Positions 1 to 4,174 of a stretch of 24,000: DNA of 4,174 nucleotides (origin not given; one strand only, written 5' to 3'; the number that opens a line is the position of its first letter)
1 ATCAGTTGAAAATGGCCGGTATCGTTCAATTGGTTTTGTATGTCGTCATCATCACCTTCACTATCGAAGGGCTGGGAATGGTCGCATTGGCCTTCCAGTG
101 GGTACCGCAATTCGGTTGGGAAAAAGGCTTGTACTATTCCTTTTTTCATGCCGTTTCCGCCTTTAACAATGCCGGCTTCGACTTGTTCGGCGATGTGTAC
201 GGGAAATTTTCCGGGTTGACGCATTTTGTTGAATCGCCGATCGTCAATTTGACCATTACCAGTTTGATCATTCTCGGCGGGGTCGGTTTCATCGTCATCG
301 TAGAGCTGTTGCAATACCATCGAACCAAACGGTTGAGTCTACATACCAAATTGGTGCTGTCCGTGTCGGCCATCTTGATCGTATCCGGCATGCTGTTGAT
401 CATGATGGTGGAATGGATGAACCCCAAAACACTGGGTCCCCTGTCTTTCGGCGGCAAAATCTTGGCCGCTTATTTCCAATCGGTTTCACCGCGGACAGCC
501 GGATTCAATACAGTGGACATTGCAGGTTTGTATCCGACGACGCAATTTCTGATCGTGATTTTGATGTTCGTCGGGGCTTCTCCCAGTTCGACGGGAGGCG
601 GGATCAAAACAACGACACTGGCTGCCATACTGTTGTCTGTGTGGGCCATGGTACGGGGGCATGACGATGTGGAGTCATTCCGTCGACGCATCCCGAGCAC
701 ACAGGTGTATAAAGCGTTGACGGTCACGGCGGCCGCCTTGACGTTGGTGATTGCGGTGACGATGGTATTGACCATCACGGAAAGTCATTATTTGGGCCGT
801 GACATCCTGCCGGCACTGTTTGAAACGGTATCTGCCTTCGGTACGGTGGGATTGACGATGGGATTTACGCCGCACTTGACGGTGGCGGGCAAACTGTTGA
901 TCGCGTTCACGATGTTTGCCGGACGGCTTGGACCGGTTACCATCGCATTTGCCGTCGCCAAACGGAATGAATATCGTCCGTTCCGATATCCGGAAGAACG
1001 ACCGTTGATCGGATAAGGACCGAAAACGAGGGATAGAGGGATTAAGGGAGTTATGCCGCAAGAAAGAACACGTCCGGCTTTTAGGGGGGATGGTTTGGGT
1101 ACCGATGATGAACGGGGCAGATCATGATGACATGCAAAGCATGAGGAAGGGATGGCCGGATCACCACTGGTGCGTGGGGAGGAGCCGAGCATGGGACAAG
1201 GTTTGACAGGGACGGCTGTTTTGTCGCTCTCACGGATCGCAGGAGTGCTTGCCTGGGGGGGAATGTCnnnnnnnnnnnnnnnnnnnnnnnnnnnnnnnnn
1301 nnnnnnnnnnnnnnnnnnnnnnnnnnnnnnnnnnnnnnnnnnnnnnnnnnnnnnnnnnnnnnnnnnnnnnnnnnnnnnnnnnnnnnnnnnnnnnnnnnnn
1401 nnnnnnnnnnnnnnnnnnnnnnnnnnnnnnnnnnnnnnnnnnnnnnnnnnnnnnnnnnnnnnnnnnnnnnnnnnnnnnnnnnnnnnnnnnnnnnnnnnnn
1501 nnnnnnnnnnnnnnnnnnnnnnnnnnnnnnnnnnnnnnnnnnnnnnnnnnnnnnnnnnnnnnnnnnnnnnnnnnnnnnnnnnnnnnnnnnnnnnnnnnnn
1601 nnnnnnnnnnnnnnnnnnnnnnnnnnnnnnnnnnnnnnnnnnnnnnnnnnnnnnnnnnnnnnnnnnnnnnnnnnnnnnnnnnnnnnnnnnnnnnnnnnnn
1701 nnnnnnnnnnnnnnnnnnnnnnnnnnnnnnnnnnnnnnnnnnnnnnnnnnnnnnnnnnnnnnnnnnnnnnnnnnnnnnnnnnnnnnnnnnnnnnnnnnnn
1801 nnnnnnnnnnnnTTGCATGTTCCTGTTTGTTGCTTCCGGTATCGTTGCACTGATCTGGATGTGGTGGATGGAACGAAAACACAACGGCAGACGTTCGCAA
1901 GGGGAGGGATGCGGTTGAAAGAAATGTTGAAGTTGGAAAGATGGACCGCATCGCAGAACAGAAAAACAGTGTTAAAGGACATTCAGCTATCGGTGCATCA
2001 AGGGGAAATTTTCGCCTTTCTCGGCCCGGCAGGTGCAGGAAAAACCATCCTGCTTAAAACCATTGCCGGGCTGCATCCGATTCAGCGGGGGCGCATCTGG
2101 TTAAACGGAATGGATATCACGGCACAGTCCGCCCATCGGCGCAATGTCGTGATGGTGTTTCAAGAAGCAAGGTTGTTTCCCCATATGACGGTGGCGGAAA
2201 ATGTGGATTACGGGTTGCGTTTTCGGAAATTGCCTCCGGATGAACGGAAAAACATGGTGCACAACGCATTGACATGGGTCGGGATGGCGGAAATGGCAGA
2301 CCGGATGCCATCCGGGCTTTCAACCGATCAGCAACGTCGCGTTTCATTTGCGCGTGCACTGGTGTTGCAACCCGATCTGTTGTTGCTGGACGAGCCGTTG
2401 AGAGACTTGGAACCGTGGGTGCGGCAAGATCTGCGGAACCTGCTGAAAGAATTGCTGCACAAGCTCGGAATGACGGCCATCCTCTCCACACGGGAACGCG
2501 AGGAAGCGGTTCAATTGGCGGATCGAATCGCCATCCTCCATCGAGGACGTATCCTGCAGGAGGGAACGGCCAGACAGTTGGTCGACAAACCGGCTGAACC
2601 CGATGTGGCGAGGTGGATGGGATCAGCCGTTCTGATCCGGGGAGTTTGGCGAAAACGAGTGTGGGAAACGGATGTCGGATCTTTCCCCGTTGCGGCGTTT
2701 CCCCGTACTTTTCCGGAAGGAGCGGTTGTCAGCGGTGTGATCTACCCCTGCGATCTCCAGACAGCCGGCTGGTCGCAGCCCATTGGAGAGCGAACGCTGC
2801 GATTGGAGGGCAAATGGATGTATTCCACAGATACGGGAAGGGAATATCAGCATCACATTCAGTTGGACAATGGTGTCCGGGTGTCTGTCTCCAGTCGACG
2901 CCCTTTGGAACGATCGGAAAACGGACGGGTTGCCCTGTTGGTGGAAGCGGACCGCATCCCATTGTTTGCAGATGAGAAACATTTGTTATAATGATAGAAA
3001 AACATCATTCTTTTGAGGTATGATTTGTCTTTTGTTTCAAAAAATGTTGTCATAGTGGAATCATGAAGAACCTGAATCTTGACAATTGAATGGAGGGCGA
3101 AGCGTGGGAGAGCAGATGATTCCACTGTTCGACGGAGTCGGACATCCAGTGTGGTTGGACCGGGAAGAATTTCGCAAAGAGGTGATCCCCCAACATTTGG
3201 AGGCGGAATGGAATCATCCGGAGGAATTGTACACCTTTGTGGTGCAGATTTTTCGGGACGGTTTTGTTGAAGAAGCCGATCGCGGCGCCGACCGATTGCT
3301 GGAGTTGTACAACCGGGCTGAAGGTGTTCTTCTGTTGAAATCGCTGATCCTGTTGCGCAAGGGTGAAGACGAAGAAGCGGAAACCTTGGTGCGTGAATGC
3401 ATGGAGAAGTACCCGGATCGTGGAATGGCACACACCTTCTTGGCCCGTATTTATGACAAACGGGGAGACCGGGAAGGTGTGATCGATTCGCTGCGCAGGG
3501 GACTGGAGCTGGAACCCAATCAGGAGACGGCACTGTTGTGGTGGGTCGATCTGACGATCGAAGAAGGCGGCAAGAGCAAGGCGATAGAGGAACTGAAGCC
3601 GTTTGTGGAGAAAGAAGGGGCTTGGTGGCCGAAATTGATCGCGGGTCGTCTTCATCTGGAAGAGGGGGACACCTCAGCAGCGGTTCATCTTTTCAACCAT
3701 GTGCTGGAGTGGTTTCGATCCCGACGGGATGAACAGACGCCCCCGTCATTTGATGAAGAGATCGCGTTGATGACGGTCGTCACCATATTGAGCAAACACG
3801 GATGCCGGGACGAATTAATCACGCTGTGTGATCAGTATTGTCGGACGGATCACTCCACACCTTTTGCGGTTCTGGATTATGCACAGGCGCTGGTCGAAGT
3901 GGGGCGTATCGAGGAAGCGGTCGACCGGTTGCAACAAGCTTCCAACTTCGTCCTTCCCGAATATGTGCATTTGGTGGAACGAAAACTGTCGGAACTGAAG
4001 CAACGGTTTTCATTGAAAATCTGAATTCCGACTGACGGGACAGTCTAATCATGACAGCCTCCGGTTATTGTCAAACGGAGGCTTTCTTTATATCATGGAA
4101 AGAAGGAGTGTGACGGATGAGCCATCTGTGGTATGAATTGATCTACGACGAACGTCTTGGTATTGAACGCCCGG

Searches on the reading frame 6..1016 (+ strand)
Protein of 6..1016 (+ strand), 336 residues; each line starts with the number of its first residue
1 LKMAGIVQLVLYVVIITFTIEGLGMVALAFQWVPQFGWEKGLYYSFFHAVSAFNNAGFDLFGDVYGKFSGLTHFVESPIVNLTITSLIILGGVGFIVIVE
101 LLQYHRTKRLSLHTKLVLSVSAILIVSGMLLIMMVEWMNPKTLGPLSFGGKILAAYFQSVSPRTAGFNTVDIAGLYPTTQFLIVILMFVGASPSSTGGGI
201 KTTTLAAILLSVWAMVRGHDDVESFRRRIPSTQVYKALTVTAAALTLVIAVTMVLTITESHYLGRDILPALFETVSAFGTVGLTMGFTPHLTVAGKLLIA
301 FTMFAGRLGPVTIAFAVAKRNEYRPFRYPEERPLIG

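Call 42: search_protein_families(library=pfam, proteins=[window:6-1016:+])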
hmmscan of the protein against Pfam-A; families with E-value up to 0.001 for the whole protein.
window:6-1016:+ (336 aa): 1 family
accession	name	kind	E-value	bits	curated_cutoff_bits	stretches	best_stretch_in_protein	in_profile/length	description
PF02386.22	TrkH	-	3.1e-49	168.2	27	1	4-318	141-491/502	Cation transport protein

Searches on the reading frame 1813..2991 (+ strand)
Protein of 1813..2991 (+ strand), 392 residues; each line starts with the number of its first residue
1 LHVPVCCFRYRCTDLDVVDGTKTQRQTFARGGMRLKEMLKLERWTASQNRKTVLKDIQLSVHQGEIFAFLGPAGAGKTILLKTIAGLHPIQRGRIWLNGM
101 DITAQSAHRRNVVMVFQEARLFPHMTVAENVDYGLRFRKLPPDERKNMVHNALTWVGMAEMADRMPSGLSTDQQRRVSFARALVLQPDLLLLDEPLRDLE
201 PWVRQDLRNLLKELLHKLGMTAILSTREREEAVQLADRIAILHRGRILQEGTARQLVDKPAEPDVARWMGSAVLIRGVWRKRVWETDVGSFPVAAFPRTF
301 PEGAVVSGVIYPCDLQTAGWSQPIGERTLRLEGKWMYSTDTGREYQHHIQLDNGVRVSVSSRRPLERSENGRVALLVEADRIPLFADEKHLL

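Call 41: find_encoding_contigs(protein=window:1813-2991:+, flank=10000, max_places=6)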
Protein window:1813-2991:+ (392 aa): no gene with exactly this product is on record in the collection.

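Call 42: search_protein_families(library=pfam, proteins=[window:1813-2991:+])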
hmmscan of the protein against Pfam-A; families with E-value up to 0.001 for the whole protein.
window:1813-2991:+ (392 aa): 1 family
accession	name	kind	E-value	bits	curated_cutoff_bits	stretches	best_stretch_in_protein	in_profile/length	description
PF00005.33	ABC_tran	-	3.1e-35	122.2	25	1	54-196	1-136/137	ABC transporter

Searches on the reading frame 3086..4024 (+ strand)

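Call 42: search_protein_families(library=pfam, proteins=[window:3086-4024:+])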
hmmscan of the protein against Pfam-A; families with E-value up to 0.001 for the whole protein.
window:3086-4024:+ (312 aa): 9 families
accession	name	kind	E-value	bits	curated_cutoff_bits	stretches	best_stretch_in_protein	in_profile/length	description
PF13428.12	TPR_14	-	1.2e-12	47.6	23.5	0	82-122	4-44/44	Tetratricopeptide repeat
PF14559.12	TPR_19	-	3.8e-10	40.4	25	0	96-146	8-58/68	Tetratricopeptide repeat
PF07719.23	TPR_2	-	2.9e-09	36.8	27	0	115-145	3-33/34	Tetratricopeptide repeat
PF13424.12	TPR_12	-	3.8e-09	37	30.1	0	87-142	11-74/77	Tetratricopeptide repeat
PF13181.12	TPR_8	-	4.8e-07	29.9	25.7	0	116-145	4-33/34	Tetratricopeptide repeat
PF13176.12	TPR_7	-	1.4e-06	28.3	27.9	0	115-145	1-31/36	Tetratricopeptide repeat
PF07721.20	TPR_4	-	5.7e-05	23.8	27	0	261-284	3-26/26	Tetratricopeptide repeat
PF23300.3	HEAT_Nup120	-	0.00021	21.6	29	0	163-213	11-59/170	Nucleoporin Nup120, HEAT repeats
PF13429.12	TPR_15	-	0.00022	21.2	26.2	0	116-204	149-238/280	Tetratricopeptide repeat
